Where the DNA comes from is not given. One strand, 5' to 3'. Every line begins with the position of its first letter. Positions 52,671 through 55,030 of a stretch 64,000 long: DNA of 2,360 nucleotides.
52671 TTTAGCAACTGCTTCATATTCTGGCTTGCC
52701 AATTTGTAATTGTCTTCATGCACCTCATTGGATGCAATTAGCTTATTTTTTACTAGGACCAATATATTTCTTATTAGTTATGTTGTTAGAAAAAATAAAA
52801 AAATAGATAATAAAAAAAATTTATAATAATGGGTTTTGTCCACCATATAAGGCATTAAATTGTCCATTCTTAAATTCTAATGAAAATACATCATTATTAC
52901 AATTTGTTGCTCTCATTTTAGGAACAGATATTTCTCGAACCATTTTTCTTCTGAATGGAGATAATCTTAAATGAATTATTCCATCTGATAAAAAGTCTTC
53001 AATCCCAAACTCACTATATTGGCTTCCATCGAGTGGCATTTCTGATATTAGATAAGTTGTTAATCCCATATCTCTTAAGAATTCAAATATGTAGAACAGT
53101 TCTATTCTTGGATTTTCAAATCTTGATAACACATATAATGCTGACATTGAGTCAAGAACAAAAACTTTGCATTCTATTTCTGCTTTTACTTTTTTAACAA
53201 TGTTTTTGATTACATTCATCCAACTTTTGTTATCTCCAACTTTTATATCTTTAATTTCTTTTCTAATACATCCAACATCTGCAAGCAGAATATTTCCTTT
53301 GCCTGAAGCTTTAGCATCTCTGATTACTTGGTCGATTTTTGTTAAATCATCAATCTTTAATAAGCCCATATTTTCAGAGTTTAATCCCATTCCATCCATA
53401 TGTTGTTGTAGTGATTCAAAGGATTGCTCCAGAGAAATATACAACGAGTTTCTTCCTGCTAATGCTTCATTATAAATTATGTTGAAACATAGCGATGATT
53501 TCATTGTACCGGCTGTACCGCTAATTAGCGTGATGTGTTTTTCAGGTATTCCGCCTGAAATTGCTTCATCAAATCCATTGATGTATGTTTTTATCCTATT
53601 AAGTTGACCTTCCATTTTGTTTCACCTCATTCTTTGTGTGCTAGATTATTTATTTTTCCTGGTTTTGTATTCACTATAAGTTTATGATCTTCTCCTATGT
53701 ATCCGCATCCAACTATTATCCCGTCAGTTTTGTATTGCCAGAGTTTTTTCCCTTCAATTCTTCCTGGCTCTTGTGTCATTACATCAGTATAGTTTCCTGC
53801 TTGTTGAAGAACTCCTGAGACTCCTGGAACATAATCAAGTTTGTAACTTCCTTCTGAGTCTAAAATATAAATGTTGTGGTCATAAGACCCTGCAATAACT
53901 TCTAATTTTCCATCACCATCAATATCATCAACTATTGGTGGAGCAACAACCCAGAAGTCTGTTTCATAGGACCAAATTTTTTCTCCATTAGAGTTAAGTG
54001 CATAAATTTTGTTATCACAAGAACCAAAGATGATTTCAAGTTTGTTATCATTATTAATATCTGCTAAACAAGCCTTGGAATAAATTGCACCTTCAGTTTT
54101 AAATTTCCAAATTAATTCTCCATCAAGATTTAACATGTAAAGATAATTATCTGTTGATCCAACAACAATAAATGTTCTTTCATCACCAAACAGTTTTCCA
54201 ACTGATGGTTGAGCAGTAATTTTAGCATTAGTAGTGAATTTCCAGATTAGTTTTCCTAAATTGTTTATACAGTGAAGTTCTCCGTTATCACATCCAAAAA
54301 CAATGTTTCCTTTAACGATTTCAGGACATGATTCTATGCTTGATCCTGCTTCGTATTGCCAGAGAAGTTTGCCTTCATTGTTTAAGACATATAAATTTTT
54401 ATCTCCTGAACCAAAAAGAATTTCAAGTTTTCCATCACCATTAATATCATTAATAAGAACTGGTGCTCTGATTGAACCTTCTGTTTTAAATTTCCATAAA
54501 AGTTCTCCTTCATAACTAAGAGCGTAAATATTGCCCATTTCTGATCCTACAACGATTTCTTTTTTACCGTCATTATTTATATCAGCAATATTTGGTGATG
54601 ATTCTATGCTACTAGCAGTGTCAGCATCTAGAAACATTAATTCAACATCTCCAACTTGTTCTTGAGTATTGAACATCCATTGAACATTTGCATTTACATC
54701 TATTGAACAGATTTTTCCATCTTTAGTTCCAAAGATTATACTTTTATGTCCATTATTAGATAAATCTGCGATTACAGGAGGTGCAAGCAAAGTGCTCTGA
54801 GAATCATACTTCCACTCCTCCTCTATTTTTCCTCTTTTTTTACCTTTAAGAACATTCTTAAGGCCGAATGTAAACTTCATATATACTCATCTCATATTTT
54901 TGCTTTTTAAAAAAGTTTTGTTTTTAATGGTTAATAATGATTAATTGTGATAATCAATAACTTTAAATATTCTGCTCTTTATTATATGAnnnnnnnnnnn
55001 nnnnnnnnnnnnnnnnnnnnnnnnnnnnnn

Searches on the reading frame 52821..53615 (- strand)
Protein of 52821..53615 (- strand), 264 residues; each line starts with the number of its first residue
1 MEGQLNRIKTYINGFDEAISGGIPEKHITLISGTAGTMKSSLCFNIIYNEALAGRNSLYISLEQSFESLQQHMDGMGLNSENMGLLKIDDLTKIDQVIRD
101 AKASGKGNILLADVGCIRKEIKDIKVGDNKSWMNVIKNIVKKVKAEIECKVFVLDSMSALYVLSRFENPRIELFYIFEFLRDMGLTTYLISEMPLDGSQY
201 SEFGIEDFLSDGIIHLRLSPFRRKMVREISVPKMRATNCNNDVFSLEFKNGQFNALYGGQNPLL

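Call 3: search_protein_families(library=pfam, proteins=[window:52821-53615:-], max_evalue=0.01)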
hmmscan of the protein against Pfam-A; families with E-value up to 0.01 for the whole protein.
window:52821-53615:- (264 aa): 2 families
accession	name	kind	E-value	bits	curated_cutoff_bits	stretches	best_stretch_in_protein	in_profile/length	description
PF06745.19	ATPase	-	1.1e-40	139.9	26.6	1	8-249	1-220/231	KaiC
PF03796.21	DnaB_C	-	0.0017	18.2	27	1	8-98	2-96/255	DnaB-like helicase C terminal domain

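Call 96: search_protein_families(library=ncbifam, proteins=[window:52821-53615:-], max_evalue=0.001)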
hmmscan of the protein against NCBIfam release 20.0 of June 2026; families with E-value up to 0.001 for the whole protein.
window:52821-53615:- (264 aa): 11 families
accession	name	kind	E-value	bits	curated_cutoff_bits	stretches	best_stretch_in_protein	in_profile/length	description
NF006799.0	PRK09302.1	equivalog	2.7e-27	95.5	408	1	4-244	9-227/515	circadian clock protein KaiC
TIGR03881.1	KaiC_arch_4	hypoth_equivalog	6.8e-26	91.4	247.8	1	7-252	2-224/231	KaiC domain-containing protein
TIGR03877.1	thermo_KaiC_1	hypoth_equivalog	9e-26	90.8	307.25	1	6-240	2-217/238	KaiC domain-containing protein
TIGR03880.1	KaiC_arch_3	hypoth_equivalog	8.6e-25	87.6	249.45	2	12-82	2-72/224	KaiC domain-containing protein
TIGR02655.1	circ_KaiC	equivalog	2.2e-13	49.7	546.25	1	7-244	2-217/484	circadian clock protein KaiC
NF052589.1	ArlH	equivalog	2.8e-09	37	215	1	15-82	9-76/229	archaellum protein ArlH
NF004723.0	PRK06067.1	subfamily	3.1e-09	36.7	194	1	3-80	11-88/243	flagellar accessory protein FlaH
TIGR00416.1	sms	equivalog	1e-07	31.1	403.05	1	5-102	73-170/454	DNA repair protein RadA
TIGR02237.1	recomb_radB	equivalog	4.1e-06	26.8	172.4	0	16-102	2-90/210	DNA repair and recombination protein RadB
TIGR03878.1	thermo_KaiC_2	hypoth_equivalog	8.2e-06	25.3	232.2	1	21-192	31-174/259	KaiC domain-containing protein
NF003301.0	PRK04301.1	equivalog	0.0002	20.6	259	1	4-160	79-209/316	DNA repair and recombination protein RadA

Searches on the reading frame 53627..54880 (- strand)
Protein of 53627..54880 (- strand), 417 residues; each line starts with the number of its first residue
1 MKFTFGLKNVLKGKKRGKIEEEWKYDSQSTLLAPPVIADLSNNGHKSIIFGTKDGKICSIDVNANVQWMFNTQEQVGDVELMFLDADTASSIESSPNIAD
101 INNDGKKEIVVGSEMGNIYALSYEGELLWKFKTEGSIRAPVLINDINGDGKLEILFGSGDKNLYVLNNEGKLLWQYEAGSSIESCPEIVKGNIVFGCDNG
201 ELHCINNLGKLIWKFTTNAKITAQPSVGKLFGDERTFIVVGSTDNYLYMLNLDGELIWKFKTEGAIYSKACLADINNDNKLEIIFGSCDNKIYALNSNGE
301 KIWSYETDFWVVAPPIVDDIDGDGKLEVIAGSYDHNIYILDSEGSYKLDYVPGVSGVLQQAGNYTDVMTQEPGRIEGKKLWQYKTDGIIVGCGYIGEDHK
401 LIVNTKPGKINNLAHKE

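Call 8: search_protein_families(library=pfam, proteins=[window:53627-54880:-], max_evalue=0.001)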
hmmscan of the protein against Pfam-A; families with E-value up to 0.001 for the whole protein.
window:53627-54880:- (417 aa): 9 families
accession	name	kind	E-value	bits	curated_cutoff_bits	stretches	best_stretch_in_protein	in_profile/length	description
PF13570.13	Beta-prop_ACSF4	-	1.7e-47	162.9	133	2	87-343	46-290/329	Beta-alanine-activating enzyme, beta-propeller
PF25292.1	Beta-prop_CGLA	-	2e-41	142.9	26.8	4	252-346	16-108/316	Lambda-carrageenase beta-propeller domain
PF14783.12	BBS2_Mid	-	9.8e-21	74.3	27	1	142-236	3-95/108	Ciliary BBSome complex subunit 2, middle region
PF13517.12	FG-GAP_3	-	1.3e-18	67.8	26.9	0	319-351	1-32/61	FG-GAP-like repeat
PF13360.13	PQQ_2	-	1.4e-16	61.3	27.6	2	162-337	4-181/233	Outer membrane protein assembly factor BamB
PF15907.11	Itfg2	-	2.2e-12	47.3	27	0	23-115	8-97/330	Integrin-alpha FG-GAP repeat-containing protein 2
PF01839.29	FG-GAP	-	5.2e-12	45.8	22.1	0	98-116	7-25/37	FG-GAP repeat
PF23743.1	Beta-prop_BBS7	-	1.4e-09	38.1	27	1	36-130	172-260/299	BBS7 beta-propeller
PF21348.3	RGL11_C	-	0.00021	20.7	27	0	269-304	237-267/490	Rhamnogalacturonan lyase family 11, C-terminal domain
